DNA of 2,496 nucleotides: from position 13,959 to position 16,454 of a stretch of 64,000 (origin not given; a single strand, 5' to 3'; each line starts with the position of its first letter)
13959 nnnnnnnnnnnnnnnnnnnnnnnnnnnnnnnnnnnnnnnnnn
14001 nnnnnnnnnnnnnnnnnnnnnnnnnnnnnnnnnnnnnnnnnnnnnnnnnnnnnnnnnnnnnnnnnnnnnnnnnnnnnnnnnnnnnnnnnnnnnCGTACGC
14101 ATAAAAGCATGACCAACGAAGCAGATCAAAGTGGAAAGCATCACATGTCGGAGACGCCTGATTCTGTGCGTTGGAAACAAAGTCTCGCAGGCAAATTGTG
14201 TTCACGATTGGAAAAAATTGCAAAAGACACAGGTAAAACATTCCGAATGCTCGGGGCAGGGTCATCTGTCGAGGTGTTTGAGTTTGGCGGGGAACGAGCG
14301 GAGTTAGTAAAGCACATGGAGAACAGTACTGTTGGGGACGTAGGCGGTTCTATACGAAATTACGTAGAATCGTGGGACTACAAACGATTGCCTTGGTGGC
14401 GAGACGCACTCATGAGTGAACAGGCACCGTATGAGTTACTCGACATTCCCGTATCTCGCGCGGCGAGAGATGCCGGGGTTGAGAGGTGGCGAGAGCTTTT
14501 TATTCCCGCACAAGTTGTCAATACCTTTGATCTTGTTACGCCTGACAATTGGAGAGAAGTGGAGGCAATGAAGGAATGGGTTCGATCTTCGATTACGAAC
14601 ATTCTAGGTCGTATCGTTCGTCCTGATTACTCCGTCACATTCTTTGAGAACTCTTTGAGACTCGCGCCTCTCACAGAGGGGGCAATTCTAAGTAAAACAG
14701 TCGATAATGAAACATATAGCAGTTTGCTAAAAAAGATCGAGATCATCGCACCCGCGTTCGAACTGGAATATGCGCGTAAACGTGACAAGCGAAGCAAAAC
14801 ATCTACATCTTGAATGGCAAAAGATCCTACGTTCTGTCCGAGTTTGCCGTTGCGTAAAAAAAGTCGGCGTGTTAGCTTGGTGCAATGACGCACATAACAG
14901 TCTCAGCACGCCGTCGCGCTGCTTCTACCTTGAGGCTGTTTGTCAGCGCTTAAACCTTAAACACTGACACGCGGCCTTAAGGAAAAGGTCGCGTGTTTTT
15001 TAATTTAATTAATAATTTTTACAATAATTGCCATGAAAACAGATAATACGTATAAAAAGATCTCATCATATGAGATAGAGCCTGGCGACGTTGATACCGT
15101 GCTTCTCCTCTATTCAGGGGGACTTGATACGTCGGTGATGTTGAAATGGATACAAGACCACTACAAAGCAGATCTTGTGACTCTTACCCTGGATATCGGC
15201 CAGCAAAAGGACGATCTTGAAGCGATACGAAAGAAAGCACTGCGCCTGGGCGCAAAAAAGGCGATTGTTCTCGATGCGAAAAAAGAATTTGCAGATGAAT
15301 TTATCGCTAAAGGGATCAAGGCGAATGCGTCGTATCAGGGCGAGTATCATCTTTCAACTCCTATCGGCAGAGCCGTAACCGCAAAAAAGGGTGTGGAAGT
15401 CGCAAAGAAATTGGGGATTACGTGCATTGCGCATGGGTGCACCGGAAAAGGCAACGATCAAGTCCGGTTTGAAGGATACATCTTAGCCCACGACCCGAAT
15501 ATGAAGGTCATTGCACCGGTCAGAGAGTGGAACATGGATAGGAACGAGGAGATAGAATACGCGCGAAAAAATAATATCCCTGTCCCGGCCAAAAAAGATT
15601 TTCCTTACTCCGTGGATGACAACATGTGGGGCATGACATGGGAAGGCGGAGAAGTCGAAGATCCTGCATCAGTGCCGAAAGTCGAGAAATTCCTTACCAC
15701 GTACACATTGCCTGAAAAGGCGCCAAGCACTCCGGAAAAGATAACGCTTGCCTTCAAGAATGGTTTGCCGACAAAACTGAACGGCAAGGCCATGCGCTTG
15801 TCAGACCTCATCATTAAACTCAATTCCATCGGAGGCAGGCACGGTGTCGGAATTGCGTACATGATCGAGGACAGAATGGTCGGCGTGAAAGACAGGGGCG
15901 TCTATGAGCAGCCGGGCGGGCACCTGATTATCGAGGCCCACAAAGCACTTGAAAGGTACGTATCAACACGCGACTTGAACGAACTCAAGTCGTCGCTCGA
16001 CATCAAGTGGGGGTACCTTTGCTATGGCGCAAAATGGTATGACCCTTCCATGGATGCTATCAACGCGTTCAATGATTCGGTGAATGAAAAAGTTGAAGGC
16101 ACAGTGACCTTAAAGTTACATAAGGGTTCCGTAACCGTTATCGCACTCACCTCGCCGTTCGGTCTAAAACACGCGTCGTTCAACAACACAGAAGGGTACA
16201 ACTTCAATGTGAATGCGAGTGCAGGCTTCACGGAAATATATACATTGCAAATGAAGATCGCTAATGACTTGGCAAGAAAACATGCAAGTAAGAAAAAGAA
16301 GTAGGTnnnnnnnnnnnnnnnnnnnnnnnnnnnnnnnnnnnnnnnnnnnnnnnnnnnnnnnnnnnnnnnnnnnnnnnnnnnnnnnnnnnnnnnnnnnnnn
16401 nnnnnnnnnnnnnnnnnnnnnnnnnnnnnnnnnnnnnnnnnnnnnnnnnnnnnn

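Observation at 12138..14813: Leaderless two-gene module: 651-aa HD-domain protein + 234-aa unknown protein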

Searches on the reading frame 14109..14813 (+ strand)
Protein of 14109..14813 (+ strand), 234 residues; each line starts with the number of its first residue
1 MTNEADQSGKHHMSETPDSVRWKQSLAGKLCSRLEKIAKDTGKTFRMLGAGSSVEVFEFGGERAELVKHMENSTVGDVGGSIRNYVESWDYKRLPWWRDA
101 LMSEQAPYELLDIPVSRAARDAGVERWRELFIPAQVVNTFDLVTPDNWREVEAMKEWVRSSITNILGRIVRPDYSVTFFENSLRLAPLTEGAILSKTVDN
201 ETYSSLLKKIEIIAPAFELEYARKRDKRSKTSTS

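Call 3: search_protein_families(library=pfam, proteins=[window:14109-14813:+], max_evalue=1)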
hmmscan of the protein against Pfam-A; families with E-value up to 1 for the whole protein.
window:14109-14813:+ (234 aa): 1 family
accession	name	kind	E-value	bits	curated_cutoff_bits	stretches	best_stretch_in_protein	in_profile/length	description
PF17657.6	DNA_pol3_finger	-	0.16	11.7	22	1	33-74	21-63/166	Bacterial DNA polymerase III alpha subunit finger domain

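Call 4: search_protein_families(library=ncbifam, proteins=[window:14109-14813:+], max_evalue=1)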
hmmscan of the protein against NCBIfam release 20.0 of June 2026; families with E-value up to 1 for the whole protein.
window:14109-14813:+ (234 aa): 0 families

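Call 5: search_protein_families(library=padloc, proteins=[window:14109-14813:+], max_evalue=1)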
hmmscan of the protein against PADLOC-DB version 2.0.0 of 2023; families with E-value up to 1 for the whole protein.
window:14109-14813:+ (234 aa): 0 families

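Call 7: find_homologous_proteins(query=window:14109-14813:+)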
Query window:14109-14813:+ (234 aa): 1 proteins with E <= 0.001 among 524 candidates.
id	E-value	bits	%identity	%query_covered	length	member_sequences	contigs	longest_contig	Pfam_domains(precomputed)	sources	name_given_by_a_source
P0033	1.1e-142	492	100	95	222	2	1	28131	-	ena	-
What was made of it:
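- Checked: The partner could also start at the second ATG (14145, the 222-aa form held in the database, call 7).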

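Call 36: search_solved_structures(query=A4, max_evalue=10)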
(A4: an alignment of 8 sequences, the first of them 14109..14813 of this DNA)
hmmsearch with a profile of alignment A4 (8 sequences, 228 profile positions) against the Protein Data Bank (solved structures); distinct sequences matched with E-value up to 10: 10.
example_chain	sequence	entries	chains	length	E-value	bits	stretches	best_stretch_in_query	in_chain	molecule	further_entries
7acw_A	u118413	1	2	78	0.0016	21.2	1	119-186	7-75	S-layer protein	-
7acv_A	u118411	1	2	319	0.011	18.4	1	118-186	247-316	LMW SLP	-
7acx_A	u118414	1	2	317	0.011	18.4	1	118-186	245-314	S-layer protein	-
3ld7_A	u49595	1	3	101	0.78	12.3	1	25-80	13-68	Lin0431 protein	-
5ihx_A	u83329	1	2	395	0.85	12.2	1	79-123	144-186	Tyrosine--tRNA ligase, mitochondrial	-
2kpp_A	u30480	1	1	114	1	12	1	25-80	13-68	Lin0431 protein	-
4uy6_A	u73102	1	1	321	1.8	11.2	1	89-139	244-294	HISTIDINE-SPECIFIC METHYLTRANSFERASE EGTD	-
4pim_A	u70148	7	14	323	1.8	11.2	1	89-139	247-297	Histidine-specific methyltransferase EgtD | Histidine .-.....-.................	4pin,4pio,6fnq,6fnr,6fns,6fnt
4uy7_A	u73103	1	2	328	1.8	11.1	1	89-139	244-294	HISTIDINE-SPECIFIC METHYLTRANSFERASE EGTD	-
4uy5_A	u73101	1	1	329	1.8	11.1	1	89-139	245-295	HISTIDINE-SPECIFIC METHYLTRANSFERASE EGTD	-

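Call 38: find_homologous_proteins(query=A4)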
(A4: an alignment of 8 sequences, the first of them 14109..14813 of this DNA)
Query A4 (8 sequences) (234 aa, profile of the alignment): 5 proteins with E <= 0.001 among 5051 candidates.
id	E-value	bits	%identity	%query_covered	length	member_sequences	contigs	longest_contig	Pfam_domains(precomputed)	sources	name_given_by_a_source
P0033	2.5e-88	313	100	95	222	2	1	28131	-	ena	-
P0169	1.3e-79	285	29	94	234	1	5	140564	-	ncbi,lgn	ncbi:MAG: hypothetical protein ACH350_03325 [Parachlamydiaceae bacterium]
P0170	1.1e-65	239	26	87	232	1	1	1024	-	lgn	-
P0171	1.2e-24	105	-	-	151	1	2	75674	-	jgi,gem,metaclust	metaclust:\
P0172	4.7e-16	77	60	4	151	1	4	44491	-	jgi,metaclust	metaclust:\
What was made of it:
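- Tried and rejected: It found almost only the query itself, even with a profile (calls 7, 38).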

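Call 52: predict_structure(alignment_id=A6)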
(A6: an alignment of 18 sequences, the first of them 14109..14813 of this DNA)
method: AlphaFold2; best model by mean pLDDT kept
length: 234 residues; sequences in the alignment: 18
mean_pLDDT: 87.5   pTM: 0.79
mean pLDDT of the five models: 87.5, 87.5, 87.4, 87.1, 86.9
residues with pLDDT >= 90: 170; 70-90: 36; 50-70: 11; < 50: 17
segments of 3 or more residues with pLDDT < 50: 1-16
pLDDT, mean of each block of 10 residues (from residue 1): 31 51 89 94 93 93 91 64 91 95 91 97 96 95 89 96 96 94 96 97 98 96 89 62
secondary structure, 60 per line:
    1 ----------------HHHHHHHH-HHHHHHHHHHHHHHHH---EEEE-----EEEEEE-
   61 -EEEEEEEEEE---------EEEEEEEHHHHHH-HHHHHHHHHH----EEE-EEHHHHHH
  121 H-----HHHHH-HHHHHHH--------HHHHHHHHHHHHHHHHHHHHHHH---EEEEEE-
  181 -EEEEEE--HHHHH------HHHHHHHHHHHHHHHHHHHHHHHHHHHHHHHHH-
elements in order: H17-24 H26-41 E45-48 E54-59 E62-71 E81-87 H88-93 H95-104 E109-111 H115-121 H127-131 H133-139 H148-170 E174-179 E182-187 H190-194 H201-233

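Call 84: search_protein_families(library=pfam, alignment_id=A5, max_evalue=0.01)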
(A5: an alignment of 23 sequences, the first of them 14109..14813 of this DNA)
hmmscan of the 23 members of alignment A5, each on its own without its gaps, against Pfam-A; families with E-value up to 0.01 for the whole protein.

A. member 1, window:14109-14813:+ (234 aa): 0 families

B. families by the number of members that match (of 23 scanned): 0 families
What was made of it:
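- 14109..14813 (+): Gene for the 234-aa partner protein (putative cognate inhibitor or immunity protein); alternative start at 14145. No Pfam family matches any of 23 members (call 84).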

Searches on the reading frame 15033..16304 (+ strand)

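Call 3: search_protein_families(library=pfam, proteins=[window:15033-16304:+], max_evalue=1)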
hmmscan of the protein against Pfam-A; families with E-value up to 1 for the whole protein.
window:15033-16304:+ (423 aa): 6 families
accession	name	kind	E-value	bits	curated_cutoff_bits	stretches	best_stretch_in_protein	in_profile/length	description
PF00764.25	Arginosuc_synth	-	1.8e-63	213.8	27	1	23-183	2-162/162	Arginosuccinate synthase N-terminal HUP domain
PF20979.2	Arginosuc_syn_C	-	2.5e-56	191.1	27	1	192-409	1-218/219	Arginosuccinate synthase C-terminal domain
PF06508.19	QueC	-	0.0012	18.8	22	1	23-83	2-61/210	Queuosine biosynthesis protein QueC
PF24167.1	DUF7411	-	0.0014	18.7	28.7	1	23-90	3-66/194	Family of unknown function (DUF7411)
PF04909.20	Amidohydro_2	-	0.048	13.8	26.4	1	79-160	94-155/289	Amidohydrolase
PF00733.27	Asn_synthase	-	0.055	13.6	21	1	25-90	22-88/354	Asparagine synthase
